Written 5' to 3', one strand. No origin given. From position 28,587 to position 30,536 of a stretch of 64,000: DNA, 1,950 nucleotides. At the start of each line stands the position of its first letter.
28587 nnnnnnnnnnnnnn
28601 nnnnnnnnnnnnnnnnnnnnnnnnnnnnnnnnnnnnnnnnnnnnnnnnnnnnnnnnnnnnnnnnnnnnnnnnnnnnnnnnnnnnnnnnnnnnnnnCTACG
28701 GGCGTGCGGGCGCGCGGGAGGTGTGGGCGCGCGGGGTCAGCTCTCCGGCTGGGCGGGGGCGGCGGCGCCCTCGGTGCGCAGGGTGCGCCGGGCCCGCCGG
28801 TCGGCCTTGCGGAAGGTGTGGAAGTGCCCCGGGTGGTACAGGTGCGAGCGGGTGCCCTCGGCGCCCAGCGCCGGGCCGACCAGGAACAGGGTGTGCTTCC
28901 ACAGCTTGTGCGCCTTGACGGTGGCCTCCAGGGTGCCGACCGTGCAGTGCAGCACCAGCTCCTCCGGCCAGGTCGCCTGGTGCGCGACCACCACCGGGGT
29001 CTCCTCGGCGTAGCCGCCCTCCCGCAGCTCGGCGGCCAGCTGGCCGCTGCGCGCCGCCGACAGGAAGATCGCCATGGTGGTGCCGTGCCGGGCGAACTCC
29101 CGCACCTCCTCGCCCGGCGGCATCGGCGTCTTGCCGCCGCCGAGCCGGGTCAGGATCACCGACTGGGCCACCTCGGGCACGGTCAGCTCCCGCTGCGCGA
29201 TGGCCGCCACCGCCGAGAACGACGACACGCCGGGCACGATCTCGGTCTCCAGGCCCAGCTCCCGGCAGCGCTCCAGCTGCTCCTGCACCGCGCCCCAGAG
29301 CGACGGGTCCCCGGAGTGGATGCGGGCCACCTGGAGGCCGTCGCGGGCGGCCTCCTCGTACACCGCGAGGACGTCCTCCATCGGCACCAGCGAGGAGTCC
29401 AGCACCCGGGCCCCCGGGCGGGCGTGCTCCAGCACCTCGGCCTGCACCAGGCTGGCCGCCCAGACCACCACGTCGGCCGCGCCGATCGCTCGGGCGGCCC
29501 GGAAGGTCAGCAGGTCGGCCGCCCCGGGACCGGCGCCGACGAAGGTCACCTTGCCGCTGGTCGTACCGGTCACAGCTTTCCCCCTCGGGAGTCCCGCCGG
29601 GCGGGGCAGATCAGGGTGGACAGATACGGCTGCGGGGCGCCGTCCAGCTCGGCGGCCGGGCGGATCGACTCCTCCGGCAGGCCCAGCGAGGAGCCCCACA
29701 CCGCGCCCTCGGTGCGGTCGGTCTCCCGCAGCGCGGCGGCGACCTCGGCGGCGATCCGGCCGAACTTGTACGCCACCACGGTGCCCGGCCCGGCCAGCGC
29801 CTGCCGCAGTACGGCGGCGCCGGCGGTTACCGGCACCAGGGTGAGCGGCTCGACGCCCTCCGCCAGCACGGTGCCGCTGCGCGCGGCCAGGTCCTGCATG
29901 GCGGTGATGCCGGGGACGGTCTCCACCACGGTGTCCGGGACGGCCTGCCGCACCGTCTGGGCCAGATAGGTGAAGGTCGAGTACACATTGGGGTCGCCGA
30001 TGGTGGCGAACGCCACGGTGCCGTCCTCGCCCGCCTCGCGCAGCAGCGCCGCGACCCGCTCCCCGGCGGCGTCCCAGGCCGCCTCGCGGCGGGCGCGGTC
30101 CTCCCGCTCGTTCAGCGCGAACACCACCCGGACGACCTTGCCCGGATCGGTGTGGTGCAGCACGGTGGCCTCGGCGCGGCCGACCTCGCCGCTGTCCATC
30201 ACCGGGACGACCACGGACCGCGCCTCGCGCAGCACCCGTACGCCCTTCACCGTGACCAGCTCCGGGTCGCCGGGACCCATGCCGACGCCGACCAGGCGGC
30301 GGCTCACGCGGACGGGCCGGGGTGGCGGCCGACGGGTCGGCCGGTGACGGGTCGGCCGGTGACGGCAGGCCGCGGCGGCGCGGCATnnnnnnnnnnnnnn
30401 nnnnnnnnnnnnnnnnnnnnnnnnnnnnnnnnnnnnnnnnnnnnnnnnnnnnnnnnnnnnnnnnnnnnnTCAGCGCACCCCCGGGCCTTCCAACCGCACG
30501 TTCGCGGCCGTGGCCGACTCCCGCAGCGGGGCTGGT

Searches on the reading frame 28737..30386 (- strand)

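Call 12: search_protein_families(library=pfam, proteins=[window:28737-30386:-], max_evalue=0.001)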
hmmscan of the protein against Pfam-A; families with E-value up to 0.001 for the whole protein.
window:28737-30386:- (549 aa): 1 family
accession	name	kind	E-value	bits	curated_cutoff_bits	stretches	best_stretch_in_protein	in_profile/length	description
PF00590.25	TP_methylase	-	1.6e-46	159.4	27.8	1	279-486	1-211/212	Tetrapyrrole (Corrin/Porphyrin) Methylases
